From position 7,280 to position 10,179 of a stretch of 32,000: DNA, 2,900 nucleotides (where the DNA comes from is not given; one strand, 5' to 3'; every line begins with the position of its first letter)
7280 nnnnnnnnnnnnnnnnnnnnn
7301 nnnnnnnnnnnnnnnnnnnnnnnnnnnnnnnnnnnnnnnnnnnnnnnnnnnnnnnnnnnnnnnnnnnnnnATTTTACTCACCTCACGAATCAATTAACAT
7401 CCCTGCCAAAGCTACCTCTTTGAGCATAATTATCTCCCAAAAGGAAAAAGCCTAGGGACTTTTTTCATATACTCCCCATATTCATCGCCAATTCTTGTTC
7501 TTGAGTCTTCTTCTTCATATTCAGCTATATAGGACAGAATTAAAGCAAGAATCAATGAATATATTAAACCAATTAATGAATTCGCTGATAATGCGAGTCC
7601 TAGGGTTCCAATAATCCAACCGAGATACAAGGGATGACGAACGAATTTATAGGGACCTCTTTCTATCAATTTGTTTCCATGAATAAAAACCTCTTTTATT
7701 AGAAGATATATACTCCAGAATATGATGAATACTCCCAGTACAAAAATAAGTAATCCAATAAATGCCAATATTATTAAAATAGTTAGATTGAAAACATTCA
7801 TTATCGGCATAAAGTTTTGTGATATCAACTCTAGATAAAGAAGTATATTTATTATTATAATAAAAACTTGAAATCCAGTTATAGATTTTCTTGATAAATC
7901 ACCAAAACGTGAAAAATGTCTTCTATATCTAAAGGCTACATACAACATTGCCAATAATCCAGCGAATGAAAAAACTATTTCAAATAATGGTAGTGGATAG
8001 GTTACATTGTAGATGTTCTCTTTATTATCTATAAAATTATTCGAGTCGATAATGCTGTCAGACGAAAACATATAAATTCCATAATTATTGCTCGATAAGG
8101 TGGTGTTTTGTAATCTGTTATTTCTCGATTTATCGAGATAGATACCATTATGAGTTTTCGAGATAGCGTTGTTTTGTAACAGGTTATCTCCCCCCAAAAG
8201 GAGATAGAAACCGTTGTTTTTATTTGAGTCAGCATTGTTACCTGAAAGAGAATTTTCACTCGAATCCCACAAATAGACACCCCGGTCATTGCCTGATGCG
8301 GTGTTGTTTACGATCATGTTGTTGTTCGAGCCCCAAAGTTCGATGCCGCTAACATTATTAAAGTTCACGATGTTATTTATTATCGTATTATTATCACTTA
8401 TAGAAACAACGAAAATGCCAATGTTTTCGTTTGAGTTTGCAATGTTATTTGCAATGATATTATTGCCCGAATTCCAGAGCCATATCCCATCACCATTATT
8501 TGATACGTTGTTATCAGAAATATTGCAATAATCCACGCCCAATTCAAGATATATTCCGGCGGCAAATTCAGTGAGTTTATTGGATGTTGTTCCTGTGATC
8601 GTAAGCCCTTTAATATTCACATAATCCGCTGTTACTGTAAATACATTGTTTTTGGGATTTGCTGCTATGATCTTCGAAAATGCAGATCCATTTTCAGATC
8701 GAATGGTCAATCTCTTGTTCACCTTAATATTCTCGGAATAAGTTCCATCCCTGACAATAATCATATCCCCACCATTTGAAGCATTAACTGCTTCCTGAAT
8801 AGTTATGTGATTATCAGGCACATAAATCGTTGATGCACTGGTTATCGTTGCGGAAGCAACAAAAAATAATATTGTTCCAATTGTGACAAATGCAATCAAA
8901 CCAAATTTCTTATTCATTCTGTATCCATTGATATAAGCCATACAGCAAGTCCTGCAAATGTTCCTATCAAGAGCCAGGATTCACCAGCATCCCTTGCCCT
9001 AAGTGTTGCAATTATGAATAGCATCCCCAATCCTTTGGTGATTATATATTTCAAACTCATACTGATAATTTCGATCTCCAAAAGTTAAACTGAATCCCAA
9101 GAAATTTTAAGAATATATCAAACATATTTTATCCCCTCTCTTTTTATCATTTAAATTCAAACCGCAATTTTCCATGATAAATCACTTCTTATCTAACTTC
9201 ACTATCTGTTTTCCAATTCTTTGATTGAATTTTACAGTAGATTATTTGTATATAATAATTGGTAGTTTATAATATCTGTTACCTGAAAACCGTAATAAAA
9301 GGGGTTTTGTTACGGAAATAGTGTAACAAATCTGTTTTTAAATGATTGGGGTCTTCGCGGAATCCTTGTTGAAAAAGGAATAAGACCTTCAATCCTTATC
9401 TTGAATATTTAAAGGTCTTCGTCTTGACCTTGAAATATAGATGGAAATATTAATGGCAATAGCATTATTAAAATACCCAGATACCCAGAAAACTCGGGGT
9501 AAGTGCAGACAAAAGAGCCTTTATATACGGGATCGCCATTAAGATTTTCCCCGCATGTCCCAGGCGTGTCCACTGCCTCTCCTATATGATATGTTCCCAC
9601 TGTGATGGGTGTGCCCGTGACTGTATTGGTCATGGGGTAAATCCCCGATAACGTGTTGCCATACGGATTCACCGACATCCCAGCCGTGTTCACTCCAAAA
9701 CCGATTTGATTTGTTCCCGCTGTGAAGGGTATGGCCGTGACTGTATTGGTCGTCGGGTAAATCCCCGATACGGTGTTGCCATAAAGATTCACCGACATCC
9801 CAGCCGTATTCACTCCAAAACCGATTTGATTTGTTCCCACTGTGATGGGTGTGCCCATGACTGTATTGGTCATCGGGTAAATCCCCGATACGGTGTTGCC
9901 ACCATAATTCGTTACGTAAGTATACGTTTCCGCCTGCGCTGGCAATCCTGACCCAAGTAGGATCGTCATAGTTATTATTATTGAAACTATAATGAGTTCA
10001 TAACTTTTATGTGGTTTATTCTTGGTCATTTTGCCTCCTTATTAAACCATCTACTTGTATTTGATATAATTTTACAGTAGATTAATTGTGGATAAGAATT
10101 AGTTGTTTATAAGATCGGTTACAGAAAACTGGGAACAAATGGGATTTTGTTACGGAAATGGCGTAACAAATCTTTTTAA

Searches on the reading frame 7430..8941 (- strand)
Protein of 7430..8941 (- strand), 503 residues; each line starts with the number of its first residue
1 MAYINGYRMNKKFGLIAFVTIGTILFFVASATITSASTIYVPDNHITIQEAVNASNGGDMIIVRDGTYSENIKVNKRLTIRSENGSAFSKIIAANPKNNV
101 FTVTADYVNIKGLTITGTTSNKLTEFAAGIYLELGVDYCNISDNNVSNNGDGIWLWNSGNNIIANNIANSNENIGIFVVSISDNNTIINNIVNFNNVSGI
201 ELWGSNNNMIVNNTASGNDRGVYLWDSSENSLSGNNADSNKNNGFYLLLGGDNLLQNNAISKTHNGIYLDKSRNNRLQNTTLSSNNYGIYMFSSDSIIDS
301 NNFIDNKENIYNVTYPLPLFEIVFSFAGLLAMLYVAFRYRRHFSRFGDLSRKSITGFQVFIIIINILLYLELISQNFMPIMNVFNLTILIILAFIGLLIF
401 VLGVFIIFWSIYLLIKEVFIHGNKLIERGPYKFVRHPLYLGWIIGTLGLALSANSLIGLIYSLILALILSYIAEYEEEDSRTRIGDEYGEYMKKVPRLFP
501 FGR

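Call 100: search_protein_families(library=ncbifam, proteins=[window:7430-8941:-], max_evalue=0.01)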
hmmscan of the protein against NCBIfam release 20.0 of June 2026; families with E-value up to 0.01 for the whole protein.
window:7430-8941:- (503 aa): 5 families
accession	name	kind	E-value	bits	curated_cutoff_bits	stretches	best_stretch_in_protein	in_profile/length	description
TIGR03804.1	para_beta_helix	repeat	5e-33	112.5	19.45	4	221-263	1-42/44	parallel beta-helix repeat protein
TIGR04247.1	NosD_copper_fam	subfamily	1.7e-32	112.5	300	2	48-173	1-120/377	nitrous oxide reductase family maturation protein NosD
NF040696.1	isopcys_mtase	equivalog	4.8e-11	42.9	160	1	353-500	46-188/190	protein-S-isoprenylcysteine O-methyltransferase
NF045656.1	MeththiolMtaseMddA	equivalog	5.5e-07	29.1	270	1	372-500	105-238/238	methanethiol S-methyltransferase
TIGR03805.1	beta_helix_1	subfamily_domain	4e-05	22.8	141.5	1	48-236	1-192/314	parallel beta-helix domain-containing protein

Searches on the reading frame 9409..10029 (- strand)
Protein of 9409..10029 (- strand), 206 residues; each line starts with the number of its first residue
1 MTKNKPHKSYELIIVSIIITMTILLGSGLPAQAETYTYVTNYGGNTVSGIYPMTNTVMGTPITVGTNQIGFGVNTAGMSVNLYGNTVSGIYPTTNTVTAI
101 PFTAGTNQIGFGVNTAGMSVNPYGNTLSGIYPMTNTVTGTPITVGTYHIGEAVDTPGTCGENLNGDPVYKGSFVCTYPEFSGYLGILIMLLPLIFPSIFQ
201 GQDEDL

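Call 14: find_encoding_contigs(protein=window:9409-10029:-, flank=10000, max_places=10)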
Protein window:9409-10029:- (206 aa): 7 contigs read that carry it; 6 places shown.
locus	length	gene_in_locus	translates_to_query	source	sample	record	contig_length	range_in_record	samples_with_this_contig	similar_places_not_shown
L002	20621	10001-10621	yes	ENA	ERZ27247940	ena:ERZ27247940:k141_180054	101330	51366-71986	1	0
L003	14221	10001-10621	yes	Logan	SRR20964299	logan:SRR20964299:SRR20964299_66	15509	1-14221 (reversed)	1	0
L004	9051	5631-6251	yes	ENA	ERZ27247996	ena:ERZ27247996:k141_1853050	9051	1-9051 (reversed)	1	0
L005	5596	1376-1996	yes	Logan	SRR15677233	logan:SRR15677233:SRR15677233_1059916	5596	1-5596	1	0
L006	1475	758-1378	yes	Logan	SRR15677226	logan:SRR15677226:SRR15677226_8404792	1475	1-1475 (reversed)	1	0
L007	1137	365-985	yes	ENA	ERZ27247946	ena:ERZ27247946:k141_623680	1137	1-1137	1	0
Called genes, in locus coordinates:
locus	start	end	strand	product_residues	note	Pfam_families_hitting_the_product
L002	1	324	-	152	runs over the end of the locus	-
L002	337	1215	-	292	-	PF23381:Beta-prop_IFT122_1st (weak)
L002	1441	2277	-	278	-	PF02567:PhzC-PhzF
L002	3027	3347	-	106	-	-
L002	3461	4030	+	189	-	PF01022:HTH_5 (weak)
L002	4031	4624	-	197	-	-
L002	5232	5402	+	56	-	-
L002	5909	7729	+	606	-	PF00004:AAA, PF03781:FGE-sulfatase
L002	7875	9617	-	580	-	PF02554:CstA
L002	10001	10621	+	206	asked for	-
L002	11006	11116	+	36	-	-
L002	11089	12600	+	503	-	PF05048:NosD (weak), PF13229:Beta_helix, PF22842:Pel9A-like_beta_helix (weak), PF05048:NosD, PF13229:Beta_helix, PF04140:ICMT, PF04191:PEMT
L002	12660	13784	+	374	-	PF25767:ARM_TBCD_2nd (faint), PF13646:HEAT_2, PF25786:HEAT_GCN1_C (faint), PF00514:Arm (faint), PF02985:HEAT (faint), PF12717:Cnd1 (faint), PF13646:HEAT_2, PF13646:HEAT_2, +2 more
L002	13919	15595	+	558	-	-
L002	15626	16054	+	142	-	PF14353:CpXC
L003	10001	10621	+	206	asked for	-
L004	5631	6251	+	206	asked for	-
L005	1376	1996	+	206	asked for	-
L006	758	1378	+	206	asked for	-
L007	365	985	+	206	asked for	-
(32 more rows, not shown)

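Call 100: search_protein_families(library=ncbifam, proteins=[window:9409-10029:-], max_evalue=0.01)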
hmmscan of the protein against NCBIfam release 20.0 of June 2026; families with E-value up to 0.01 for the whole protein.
window:9409-10029:- (206 aa): 0 families
